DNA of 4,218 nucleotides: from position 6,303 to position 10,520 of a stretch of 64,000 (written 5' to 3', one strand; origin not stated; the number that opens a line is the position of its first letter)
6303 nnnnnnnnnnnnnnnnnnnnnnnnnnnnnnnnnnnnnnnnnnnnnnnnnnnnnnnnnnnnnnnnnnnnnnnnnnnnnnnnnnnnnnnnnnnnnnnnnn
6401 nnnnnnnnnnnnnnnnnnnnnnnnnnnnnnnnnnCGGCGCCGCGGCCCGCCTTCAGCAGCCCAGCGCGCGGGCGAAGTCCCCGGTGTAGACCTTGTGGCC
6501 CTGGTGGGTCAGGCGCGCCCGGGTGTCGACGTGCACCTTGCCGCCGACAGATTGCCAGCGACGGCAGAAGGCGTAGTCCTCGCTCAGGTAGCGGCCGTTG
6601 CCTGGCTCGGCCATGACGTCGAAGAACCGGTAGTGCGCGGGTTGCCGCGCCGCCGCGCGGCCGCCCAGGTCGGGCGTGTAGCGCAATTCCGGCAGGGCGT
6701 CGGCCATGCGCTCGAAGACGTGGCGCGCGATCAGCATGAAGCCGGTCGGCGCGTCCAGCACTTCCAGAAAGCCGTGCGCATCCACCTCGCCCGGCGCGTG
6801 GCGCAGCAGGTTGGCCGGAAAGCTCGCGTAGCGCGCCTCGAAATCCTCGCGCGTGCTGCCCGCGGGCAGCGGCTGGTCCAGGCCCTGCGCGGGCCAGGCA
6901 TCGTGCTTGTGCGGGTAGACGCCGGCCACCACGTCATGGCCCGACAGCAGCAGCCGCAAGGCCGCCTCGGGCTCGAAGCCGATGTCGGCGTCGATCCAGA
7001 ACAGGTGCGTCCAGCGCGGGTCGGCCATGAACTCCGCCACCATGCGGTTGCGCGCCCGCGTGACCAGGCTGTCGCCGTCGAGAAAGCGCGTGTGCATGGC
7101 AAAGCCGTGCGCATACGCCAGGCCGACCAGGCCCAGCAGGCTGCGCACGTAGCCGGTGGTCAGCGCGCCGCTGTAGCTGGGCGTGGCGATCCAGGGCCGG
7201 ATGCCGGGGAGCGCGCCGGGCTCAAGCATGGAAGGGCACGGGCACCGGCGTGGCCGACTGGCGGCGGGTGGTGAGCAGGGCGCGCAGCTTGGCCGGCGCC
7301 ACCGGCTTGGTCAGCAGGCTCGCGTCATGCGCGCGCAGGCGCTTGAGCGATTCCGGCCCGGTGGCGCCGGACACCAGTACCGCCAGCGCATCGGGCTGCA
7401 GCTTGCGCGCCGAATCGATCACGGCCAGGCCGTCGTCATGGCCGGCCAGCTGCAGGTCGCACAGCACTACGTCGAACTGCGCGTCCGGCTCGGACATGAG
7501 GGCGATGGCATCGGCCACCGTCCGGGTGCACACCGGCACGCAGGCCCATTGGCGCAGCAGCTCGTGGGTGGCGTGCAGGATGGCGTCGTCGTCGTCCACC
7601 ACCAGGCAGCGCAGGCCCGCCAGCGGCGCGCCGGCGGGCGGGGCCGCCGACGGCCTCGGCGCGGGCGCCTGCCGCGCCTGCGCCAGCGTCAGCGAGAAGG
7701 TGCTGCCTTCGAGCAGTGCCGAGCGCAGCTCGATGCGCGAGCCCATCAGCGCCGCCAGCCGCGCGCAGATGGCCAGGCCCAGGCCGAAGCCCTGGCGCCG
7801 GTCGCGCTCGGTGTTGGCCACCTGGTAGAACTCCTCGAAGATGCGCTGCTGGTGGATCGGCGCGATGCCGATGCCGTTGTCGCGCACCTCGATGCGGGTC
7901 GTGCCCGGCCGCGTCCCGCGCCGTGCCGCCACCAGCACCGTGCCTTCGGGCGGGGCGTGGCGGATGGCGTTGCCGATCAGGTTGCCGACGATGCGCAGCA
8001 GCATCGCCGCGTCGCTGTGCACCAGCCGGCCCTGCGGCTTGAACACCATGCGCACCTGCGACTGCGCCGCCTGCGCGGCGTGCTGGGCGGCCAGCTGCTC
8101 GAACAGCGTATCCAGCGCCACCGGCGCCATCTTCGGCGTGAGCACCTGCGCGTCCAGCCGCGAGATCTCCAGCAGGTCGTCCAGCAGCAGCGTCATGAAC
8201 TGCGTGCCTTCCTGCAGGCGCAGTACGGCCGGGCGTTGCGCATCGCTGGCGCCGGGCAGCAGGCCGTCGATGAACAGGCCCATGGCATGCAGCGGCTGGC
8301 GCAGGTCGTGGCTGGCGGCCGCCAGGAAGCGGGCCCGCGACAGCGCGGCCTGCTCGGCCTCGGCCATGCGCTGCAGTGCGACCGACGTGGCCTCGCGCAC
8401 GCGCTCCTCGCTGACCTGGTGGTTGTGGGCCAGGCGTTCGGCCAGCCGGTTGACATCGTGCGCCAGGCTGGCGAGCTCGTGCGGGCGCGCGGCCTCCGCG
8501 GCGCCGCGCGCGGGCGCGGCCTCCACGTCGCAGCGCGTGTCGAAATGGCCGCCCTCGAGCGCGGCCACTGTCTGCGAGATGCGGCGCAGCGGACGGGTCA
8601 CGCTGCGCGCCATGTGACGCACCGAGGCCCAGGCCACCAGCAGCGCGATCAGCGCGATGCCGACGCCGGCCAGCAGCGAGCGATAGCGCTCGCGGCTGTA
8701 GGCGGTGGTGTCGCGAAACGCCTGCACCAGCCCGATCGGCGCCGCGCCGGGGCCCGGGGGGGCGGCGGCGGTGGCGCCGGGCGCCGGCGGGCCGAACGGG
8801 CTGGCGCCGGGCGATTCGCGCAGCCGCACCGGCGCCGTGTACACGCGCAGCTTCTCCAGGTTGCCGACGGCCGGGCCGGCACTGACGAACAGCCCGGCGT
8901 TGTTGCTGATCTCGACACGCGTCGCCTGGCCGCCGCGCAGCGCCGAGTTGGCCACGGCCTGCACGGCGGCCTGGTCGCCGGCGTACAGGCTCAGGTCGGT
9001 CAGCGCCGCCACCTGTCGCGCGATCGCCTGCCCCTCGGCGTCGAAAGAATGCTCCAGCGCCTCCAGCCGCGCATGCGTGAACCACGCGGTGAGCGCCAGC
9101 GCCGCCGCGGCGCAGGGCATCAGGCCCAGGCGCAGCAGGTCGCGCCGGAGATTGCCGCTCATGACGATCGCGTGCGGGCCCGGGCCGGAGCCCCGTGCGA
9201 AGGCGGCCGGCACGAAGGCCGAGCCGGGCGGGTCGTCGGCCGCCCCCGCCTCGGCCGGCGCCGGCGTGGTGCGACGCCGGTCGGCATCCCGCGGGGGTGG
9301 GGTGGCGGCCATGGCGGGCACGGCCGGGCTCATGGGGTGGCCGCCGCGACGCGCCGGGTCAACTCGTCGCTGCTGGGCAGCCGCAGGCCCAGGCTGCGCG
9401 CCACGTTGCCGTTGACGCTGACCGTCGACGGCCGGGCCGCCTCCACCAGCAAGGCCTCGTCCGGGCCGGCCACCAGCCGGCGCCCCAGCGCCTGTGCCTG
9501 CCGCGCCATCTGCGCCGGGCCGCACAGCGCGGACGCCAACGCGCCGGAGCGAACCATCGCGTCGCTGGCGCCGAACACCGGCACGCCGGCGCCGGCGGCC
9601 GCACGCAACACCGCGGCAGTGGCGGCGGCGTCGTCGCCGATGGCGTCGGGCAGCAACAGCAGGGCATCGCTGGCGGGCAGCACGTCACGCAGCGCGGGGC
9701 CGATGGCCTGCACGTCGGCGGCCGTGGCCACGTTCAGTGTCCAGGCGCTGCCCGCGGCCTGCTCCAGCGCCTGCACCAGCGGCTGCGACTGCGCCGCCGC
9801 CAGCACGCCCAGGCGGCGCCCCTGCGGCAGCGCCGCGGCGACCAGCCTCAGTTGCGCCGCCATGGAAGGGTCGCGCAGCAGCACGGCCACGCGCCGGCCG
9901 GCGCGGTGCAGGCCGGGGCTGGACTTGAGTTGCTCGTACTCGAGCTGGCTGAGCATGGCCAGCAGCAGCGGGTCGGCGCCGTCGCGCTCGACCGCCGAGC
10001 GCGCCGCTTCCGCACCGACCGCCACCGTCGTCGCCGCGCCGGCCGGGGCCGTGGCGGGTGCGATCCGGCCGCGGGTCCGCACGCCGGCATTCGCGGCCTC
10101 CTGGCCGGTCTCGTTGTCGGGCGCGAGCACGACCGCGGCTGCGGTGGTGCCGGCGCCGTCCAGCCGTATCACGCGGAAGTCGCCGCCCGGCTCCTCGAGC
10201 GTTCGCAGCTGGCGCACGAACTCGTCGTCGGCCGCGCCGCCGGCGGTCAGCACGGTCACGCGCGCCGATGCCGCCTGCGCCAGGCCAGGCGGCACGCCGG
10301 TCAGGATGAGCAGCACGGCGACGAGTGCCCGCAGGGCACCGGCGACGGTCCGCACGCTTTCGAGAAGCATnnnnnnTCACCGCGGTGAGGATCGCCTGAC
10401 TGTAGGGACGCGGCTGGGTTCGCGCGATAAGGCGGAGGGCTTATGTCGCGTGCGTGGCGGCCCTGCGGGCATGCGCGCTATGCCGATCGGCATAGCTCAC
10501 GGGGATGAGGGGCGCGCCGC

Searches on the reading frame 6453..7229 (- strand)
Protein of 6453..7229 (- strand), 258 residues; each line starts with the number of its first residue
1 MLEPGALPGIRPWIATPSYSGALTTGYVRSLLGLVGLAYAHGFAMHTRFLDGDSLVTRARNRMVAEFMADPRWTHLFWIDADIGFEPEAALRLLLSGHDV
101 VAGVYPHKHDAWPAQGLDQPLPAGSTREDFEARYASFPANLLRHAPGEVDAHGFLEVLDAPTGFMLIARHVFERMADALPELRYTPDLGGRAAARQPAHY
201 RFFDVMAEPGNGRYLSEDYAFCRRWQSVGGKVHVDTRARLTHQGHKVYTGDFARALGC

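Call 7: search_protein_families(library=pfam, proteins=[window:6453-7229:-])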
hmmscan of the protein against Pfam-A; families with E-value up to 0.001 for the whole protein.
window:6453-7229:- (258 aa): 0 families

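Call 31: search_protein_families(library=ncbifam, proteins=[window:6453-7229:-], max_evalue=0.01)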
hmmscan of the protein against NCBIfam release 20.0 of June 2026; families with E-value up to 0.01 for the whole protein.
window:6453-7229:- (258 aa): 0 families

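Call 65: search_protein_families(library=pfam, proteins=[window:6453-7229:-], max_evalue=1)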
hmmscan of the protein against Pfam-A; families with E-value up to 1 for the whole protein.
window:6453-7229:- (258 aa): 2 families
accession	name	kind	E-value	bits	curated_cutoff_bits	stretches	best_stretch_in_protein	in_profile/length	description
PF13506.12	Glyco_transf_21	-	0.13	12.2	21.7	1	213-245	125-157/174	Glycosyl transferase family 21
PF03452.20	Anp1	-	0.39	10.6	28.8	1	55-101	120-166/263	Anp1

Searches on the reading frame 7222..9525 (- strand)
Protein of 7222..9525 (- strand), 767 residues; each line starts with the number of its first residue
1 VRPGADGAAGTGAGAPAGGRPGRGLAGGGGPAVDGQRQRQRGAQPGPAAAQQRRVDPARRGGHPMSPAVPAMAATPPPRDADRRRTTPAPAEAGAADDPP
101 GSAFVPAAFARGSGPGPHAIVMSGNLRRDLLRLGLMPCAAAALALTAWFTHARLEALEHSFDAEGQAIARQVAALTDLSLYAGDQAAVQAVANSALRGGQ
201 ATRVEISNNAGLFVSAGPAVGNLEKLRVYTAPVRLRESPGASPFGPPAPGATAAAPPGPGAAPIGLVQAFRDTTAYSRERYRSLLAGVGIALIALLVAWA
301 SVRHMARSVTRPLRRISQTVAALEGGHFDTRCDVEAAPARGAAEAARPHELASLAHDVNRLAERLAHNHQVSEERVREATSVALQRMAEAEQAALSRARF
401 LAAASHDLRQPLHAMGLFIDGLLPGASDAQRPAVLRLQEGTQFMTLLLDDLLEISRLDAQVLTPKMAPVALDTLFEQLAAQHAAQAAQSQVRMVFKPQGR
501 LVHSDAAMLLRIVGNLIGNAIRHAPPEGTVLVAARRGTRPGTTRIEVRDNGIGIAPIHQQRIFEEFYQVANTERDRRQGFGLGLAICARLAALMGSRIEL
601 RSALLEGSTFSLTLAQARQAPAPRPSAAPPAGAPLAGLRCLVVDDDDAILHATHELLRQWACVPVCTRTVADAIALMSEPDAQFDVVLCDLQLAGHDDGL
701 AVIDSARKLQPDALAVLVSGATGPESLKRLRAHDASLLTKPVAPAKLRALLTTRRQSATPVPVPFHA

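Call 7: search_protein_families(library=pfam, proteins=[window:7222-9525:-])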
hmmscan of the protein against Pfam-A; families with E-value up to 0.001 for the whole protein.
window:7222-9525:- (767 aa): 4 families
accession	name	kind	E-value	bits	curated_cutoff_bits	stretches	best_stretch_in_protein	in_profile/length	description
PF02518.31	HATPase_c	-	1.3e-25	90.4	26.4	1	505-615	2-108/111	Histidine kinase-, DNA gyrase B-, and HSP90-like ATPase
PF00512.31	HisKA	-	7.7e-11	42.3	26.9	1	397-459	2-65/66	His Kinase A (phospho-acceptor) domain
PF00072.30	Response_reg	-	9.4e-11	42.3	30.2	1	641-751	2-110/111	Response regulator receiver domain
PF00672.30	HAMP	-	5e-10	40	25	1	305-365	2-51/53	HAMP domain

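Call 31: search_protein_families(library=ncbifam, proteins=[window:7222-9525:-], max_evalue=0.01)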
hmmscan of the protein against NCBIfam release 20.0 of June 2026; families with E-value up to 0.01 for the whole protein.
window:7222-9525:- (767 aa): 87 families (the best 25 are shown)
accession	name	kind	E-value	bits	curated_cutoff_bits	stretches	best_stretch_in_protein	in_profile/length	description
NF041832.1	near_NosP_CTERM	subfamily_domain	1.9e-83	280.6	400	1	391-752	1-367/370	NahK/ErcS family hybrid sensor histidine kinase/response regulator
NF041831.1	NO_HK_NahK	exception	8.3e-62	209.3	1500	1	359-751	454-850/854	hybrid sensor histidine kinase/response regulator NahK/ErcS'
TIGR02956.1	TMAO_torS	equivalog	6.8e-45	153.5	676.5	1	343-752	394-817/967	TMAO reductase system sensor histidine kinase/response regulator TorS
NF046044.1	PnpS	equivalog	1e-40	140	400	1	372-614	145-389/390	two-component system histidine kinase PnpS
TIGR02966.1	phoR_proteo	equivalog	1.4e-40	139.4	334.2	1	380-613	97-332/333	phosphate regulon sensor histidine kinase PhoR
NF033092.0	HK_WalK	equivalog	1.2e-39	136.3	725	2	383-615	358-593/594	cell wall metabolism sensor histidine kinase WalK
NF008318.0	PRK11107.1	equivalog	2.9e-39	134.9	890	1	264-757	157-652/920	two-component sensor histidine kinase BarA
NF041735.1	hist_kin_RppB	equivalog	3.2e-36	125.1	400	1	398-614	217-437/438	two-component system sensor histidine kinase RppB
NF008543.0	PRK11466.1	equivalog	7.1e-35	120.1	982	1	274-753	324-796/914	TMAO reductase system sensor histidine kinase/response regulator TorS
NF011874.0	PRK15347.1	equivalog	9e-35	120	852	1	284-618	295-616/921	two component system sensor kinase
NF040691.1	MtrAB_MtrB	equivalog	2.7e-34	119.1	450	1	282-619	187-495/507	MtrAB system histidine kinase MtrB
NF008302.0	PRK11091.1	equivalog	9.1e-34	116.7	838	1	389-751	275-639/779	aerobic respiration two-component sensor histidine kinase ArcB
NF012163.2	BaeS_SmeS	equivalog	1.5e-31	109.8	500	2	383-614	225-456/457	sensor histidine kinase efflux regulator BaeS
NF045901.1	HisKinLetSLeg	equivalog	8.1e-31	106.8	1650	1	272-617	165-519/906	two-component system sensor histidine kinase LetS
NF008312.0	PRK11100.1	equivalog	3.9e-30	105.1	356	1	379-616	238-474/477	two-component system sensor histidine kinase CreC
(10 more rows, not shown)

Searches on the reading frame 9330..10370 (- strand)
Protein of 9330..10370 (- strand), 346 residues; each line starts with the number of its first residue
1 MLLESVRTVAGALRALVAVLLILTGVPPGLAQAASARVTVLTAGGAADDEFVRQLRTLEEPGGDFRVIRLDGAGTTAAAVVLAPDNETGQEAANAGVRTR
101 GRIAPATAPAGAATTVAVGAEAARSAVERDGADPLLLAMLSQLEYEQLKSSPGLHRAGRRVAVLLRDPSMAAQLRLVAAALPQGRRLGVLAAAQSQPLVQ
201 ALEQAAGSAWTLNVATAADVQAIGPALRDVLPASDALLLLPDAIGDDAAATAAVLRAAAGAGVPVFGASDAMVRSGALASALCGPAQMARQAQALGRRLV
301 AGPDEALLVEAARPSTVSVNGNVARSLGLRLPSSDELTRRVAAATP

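Call 7: search_protein_families(library=pfam, proteins=[window:9330-10370:-])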
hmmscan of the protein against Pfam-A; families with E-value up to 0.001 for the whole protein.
window:9330-10370:- (346 aa): 1 family
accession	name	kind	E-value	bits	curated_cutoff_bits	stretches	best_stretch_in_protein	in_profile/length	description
PF04392.18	ABC_sub_bind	-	2.2e-06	27.6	25.9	1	166-332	113-282/293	ABC transporter substrate binding protein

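Call 18: find_homologous_proteins(query=window:9330-10370:-, max_evalue=1e-30)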
Query window:9330-10370:- (346 aa): 46 proteins with E <= 1e-30 among 8000 candidates.
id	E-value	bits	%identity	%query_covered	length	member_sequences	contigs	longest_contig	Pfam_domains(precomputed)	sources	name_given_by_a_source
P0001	2.0e-194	663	99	100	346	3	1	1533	PF04392.19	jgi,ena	-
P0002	1.6e-156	538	82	99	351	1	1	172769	PF04392.19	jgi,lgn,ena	-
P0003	1.9e-104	367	63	96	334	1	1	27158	PF04392.19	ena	-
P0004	9.6e-104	365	63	96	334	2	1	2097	PF04392.19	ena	-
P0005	1.7e-103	364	62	99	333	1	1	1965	PF04392.19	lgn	-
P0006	1.8e-102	361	63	95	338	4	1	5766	-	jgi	-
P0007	3.8e-102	360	63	94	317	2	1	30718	PF04392.19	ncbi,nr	ncbi:MAG TPA: ABC transporter substrate binding protein [Variovorax sp.]|nr:ABC transporter substrat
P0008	1.4e-101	358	63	95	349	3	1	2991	PF04392.19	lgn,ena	-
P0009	3.6e-101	357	62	99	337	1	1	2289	PF04392.19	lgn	-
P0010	1.3e-99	352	60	96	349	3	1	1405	PF04392.19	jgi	jgi:putative ABC transport system substrate-binding protein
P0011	1.7e-99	351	61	96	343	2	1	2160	PF04392.19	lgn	-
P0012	1.9e-99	351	62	96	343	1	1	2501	PF04392.19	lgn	-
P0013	3.8e-99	350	60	93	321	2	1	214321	PF04392.19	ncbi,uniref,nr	ncbi:ABC transporter substrate binding protein [Variovorax sp. OV329]|uniref:ABC transporter substra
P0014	1.0e-98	349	62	92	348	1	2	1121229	PF04392.19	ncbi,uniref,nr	ncbi:ABC transporter substrate binding protein [Variovorax dokdonensis]|uniref:ABC transporter subst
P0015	1.6e-98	348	61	96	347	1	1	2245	PF04392.19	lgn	-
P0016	5.2e-96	340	60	96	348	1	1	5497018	PF04392.19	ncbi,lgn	-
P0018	1.7e-95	338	60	93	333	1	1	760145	PF04392.19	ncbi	ncbi:ABC transporter substrate binding protein [Variovorax sp. LARHSF232]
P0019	5.0e-95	337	62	92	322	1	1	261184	PF04392.19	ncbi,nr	ncbi:MAG: ABC transporter substrate-binding protein [Proteobacteria bacterium]|nr:ABC transporter su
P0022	1.9e-89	318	55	99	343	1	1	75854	PF04392.19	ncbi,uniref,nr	ncbi:ABC transporter substrate binding protein [Variovorax sp. J22R133]|uniref:ABC transporter subst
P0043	7.2e-54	201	53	76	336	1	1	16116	PF04392.19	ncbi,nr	ncbi:MAG: ABC transporter substrate-binding protein [Comamonadaceae bacterium]|nr:MAG: ABC transport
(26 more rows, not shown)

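Call 20: find_encoding_contigs(protein=P0002, flank=6000, max_places=2)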
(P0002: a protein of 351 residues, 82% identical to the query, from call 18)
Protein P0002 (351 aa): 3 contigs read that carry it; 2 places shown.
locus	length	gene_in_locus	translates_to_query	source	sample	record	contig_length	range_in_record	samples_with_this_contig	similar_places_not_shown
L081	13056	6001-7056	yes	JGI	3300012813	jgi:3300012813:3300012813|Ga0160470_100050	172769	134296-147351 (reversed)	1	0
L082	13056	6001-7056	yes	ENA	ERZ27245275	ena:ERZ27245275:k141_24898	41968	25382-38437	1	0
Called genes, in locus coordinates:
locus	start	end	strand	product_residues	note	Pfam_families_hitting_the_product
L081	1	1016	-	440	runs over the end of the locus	PF09850:DotU, PF00691:OmpA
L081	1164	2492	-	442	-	PF05936:T6SS_VasE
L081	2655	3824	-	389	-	PF12974:Phosphonate-bd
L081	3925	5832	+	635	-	PF00672:HAMP, PF00512:HisKA, PF02518:HATPase_c, PF00072:Response_reg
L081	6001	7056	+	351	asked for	PF04392:ABC_sub_bind (weak)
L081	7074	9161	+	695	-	PF00672:HAMP, PF00512:HisKA, PF02518:HATPase_c, PF00072:Response_reg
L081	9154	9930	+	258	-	-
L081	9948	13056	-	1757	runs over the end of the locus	-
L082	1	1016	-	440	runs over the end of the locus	PF09850:DotU, PF00691:OmpA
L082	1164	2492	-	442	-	PF05936:T6SS_VasE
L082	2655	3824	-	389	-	PF12974:Phosphonate-bd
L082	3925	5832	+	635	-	PF00672:HAMP, PF00512:HisKA, PF02518:HATPase_c, PF00072:Response_reg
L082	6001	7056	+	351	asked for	PF04392:ABC_sub_bind (weak)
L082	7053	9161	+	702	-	PF00672:HAMP, PF00512:HisKA, PF02518:HATPase_c, PF00072:Response_reg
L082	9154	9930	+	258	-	-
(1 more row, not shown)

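Call 21: find_encoding_contigs(protein=P0013, flank=6000, max_places=2)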
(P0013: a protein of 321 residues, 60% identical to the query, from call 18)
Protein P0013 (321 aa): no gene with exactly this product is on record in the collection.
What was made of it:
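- Tried and rejected: P0013 was not on record (call 21).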

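Call 22: find_encoding_contigs(protein=P0019, flank=6000, max_places=2)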
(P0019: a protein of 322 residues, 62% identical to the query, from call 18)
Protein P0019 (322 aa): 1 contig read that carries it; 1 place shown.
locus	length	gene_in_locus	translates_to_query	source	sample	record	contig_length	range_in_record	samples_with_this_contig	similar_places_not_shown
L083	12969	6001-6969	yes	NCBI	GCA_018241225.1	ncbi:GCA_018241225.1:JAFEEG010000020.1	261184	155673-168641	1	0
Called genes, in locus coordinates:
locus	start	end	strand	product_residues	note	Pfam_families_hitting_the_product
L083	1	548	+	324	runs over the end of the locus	PF03401:TctC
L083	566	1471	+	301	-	PF05013:FGase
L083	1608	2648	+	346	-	PF13609:Porin_4, PF00267:Porin_1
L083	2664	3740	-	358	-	PF12974:Phosphonate-bd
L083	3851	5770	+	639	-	PF00672:HAMP (weak), PF00512:HisKA, PF02518:HATPase_c, PF00072:Response_reg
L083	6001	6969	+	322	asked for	PF04392:ABC_sub_bind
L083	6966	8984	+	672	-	PF00672:HAMP, PF00512:HisKA, PF02518:HATPase_c, PF00072:Response_reg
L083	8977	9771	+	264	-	-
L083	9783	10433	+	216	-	PF02798:GST_N, PF13417:GST_N_3, PF13409:GST_N_2, PF13410:GST_C_2 (faint)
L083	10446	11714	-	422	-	PF00070:Pyr_redox (faint), PF00890:FAD_binding_2 (weak), PF01266:DAO, PF01494:FAD_binding_3 (faint), PF03486:HI0933_like (faint), PF07992:Pyr_redox_2 (faint), PF13450:NAD_binding_8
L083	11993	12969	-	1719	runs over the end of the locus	PF05860:TPS, PF18676:MBG_2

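Call 23: find_encoding_contigs(protein=P0014, flank=6000, max_places=2)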
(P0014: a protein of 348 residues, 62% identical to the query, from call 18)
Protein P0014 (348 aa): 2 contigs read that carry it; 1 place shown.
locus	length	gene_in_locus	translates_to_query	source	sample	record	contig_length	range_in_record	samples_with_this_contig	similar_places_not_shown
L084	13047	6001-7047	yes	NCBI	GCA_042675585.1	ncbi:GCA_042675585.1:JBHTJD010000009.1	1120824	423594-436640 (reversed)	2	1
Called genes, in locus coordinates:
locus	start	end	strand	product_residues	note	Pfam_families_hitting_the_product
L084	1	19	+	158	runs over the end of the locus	PF00903:Glyoxalase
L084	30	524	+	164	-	PF01451:LMWPc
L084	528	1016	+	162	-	PF01451:LMWPc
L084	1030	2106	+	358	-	PF01758:SBF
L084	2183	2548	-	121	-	PF00216:Bac_DNA_binding, PF18291:HU-HIG (weak)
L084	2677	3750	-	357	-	PF12974:Phosphonate-bd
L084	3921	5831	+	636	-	PF00672:HAMP, PF00512:HisKA, PF02518:HATPase_c, PF13581:HATPase_c_2 (faint), PF00072:Response_reg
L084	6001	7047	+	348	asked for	PF04392:ABC_sub_bind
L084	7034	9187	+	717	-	PF00672:HAMP, PF26769:HAMP_PhoQ (faint), PF00512:HisKA, PF02518:HATPase_c, PF00072:Response_reg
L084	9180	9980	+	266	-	-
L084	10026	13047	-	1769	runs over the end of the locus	PF05860:TPS, PF18676:MBG_2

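Call 26: find_encoding_contigs(protein=P0016, flank=6000, max_places=1)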
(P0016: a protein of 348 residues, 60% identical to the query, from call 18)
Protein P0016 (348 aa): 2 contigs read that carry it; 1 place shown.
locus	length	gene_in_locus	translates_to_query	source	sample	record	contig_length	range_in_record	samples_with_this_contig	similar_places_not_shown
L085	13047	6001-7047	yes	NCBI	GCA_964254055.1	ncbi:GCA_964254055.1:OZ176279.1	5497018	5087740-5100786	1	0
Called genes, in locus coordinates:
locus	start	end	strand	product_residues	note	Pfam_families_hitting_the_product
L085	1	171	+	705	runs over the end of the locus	PF00474:SSF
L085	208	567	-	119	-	-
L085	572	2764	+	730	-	PF07715:Plug, PF00593:TonB_dep_Rec_b-barrel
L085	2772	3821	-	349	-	PF12974:Phosphonate-bd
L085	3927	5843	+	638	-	PF00672:HAMP, PF00512:HisKA, PF02518:HATPase_c, PF00072:Response_reg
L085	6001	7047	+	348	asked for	PF04392:ABC_sub_bind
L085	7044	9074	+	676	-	PF00672:HAMP (weak), PF26769:HAMP_PhoQ (faint), PF00512:HisKA, PF02518:HATPase_c, PF00072:Response_reg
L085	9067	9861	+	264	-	-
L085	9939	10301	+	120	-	-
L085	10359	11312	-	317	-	PF00126:HTH_1, PF03466:LysR_substrate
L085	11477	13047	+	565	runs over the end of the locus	PF01494:FAD_binding_3, PF01266:DAO (weak)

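Call 27: find_encoding_contigs(protein=P0018, flank=6000, max_places=1)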
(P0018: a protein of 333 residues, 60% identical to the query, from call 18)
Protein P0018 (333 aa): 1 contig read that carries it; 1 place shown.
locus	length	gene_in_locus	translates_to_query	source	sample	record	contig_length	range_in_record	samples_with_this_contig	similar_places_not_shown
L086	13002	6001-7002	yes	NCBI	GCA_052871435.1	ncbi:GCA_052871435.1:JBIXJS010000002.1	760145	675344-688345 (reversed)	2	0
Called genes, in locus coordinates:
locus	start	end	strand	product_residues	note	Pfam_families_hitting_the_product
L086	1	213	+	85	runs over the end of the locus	PF13937:DUF4212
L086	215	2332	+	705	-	PF00474:SSF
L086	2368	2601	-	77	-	-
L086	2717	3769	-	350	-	PF12974:Phosphonate-bd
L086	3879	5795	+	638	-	PF00672:HAMP, PF00512:HisKA, PF02518:HATPase_c, PF00072:Response_reg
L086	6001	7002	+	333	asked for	PF04392:ABC_sub_bind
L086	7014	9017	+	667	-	PF00672:HAMP (weak), PF26769:HAMP_PhoQ (faint), PF00512:HisKA, PF02518:HATPase_c, PF00072:Response_reg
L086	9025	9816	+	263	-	-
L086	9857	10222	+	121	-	PF09966:DUF2200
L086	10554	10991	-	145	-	PF00903:Glyoxalase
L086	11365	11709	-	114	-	PF08883:DOPA_dioxygen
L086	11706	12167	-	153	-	PF12973:Cupin_7 (weak), PF00190:Cupin_1 (weak), PF07883:Cupin_2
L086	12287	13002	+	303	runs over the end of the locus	PF00126:HTH_1, PF03466:LysR_substrate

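Call 28: find_encoding_contigs(protein=P0022, flank=6000, max_places=1)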
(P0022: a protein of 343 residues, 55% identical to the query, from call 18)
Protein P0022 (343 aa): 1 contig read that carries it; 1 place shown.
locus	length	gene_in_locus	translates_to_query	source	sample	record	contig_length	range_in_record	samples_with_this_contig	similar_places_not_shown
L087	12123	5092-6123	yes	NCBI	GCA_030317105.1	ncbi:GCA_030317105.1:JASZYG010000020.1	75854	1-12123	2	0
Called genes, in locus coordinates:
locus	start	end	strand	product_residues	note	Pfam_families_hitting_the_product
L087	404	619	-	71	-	-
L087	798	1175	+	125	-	-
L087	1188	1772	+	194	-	-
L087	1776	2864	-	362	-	PF12974:Phosphonate-bd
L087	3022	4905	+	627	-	PF00672:HAMP, PF00512:HisKA, PF02518:HATPase_c, PF00072:Response_reg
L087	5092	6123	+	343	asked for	PF04392:ABC_sub_bind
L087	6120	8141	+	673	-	PF00672:HAMP, PF00512:HisKA, PF02518:HATPase_c, PF00072:Response_reg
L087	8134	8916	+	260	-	-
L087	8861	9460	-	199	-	-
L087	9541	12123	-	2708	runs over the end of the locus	PF05860:TPS, PF18676:MBG_2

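Call 29: find_encoding_contigs(protein=P0043, flank=6000, max_places=1)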
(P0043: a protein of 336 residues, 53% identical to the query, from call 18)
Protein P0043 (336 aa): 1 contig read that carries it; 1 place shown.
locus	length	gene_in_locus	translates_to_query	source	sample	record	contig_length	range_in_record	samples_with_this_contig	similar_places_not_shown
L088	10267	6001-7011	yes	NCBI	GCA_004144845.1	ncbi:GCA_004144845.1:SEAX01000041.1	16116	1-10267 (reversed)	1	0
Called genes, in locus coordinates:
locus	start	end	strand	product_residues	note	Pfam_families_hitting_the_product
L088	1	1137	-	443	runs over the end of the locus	PF05936:T6SS_VasE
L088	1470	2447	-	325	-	PF12974:Phosphonate-bd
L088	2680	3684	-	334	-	PF12974:Phosphonate-bd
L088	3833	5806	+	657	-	PF00672:HAMP (weak), PF00512:HisKA, PF02518:HATPase_c, PF00072:Response_reg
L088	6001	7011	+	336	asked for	PF04392:ABC_sub_bind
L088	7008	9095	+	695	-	PF00672:HAMP (weak), PF00512:HisKA, PF02518:HATPase_c, PF00072:Response_reg (weak)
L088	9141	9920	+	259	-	-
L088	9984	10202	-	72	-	-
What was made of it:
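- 6453..10370 (-): Operon downstream of site 1: SBP (9330-10370), hybrid kinase HK2 (7222-9525 as called; the real start is probably near 9330), and a conserved 258-aa protein (6453-7229). The same gene order is seen in seven distinct orthologous loci (calls 20, 22, 23, 26-29).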

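Call 31: search_protein_families(library=ncbifam, proteins=[window:9330-10370:-], max_evalue=0.01)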
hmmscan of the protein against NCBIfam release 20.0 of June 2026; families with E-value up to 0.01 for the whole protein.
window:9330-10370:- (346 aa): 1 family
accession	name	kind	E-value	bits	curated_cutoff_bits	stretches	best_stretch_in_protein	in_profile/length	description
NF041285.1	ABC_SBP_TrpX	equivalog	6.7e-11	41.8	390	1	114-334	94-316/322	tryptophan ABC transporter substrate-binding protein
